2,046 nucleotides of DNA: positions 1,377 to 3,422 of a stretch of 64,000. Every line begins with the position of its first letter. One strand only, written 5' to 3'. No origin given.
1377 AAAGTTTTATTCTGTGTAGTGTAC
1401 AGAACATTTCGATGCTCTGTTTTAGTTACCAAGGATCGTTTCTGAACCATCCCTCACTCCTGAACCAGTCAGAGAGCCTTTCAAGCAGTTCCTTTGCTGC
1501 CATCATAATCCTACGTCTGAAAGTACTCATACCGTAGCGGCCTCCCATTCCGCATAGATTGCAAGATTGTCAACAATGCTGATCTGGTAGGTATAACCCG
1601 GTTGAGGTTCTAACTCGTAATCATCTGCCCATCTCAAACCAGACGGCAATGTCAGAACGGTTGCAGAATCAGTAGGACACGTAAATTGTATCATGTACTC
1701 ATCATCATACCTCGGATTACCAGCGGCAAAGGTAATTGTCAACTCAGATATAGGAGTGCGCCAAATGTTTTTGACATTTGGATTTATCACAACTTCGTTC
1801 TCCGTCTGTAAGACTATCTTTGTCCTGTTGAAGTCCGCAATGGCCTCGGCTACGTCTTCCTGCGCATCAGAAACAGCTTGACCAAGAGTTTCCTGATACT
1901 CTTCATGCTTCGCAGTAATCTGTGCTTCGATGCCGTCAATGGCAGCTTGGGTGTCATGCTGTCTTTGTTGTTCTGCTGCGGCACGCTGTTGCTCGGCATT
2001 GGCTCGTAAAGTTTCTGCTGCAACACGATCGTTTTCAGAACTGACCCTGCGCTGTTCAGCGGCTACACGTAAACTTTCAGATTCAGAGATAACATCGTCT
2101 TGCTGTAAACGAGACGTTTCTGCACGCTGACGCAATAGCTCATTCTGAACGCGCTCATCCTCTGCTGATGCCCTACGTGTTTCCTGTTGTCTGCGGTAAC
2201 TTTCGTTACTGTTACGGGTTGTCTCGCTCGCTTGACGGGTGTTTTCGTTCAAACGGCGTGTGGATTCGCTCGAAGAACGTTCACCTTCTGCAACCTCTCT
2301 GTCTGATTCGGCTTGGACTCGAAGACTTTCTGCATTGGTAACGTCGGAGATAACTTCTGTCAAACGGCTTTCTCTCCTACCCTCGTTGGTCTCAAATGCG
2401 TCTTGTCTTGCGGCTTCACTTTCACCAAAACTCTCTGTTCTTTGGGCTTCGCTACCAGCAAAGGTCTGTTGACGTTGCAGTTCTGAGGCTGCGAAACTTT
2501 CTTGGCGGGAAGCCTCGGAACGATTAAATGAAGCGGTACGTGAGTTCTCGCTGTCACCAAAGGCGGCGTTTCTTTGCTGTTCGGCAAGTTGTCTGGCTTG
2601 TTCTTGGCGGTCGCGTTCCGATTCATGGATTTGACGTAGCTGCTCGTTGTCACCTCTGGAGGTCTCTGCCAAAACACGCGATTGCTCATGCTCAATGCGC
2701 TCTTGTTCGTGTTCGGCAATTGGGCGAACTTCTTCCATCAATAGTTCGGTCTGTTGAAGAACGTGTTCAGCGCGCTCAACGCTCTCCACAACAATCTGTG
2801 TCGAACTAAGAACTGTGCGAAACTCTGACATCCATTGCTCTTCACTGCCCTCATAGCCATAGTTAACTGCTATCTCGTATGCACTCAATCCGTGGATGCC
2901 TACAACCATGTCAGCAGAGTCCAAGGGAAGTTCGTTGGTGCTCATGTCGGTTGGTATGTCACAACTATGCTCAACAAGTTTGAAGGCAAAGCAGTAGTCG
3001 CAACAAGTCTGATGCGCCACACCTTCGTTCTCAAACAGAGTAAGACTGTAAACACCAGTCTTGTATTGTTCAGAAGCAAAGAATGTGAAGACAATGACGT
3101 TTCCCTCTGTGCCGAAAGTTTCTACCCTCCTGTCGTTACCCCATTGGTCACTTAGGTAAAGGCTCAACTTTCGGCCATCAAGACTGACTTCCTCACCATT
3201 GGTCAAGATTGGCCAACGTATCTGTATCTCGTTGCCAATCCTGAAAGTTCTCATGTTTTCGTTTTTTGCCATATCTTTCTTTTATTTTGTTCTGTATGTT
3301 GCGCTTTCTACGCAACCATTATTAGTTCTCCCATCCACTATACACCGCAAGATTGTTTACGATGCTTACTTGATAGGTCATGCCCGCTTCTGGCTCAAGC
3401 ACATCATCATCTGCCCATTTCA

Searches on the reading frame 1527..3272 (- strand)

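Call 5: search_protein_families(library=phrogs, proteins=[window:1527-3272:-])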
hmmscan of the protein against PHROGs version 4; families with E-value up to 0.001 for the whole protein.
window:1527-3272:- (581 aa): 5 families
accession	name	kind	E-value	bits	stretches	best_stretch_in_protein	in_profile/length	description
phrog_23208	-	head and packaging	2.2e-12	46.9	1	311-480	164-340/840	virion structural protein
phrog_17134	-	unknown function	2.9e-09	36.5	1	242-440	163-358/739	-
phrog_21457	-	unknown function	3.6e-06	27.2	0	325-376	134-185/435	-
phrog_25979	-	unknown function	0.00024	21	1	118-151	170-203/521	-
phrog_14726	-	tail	0.00066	19.5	0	123-150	119-146/537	tail fiber protein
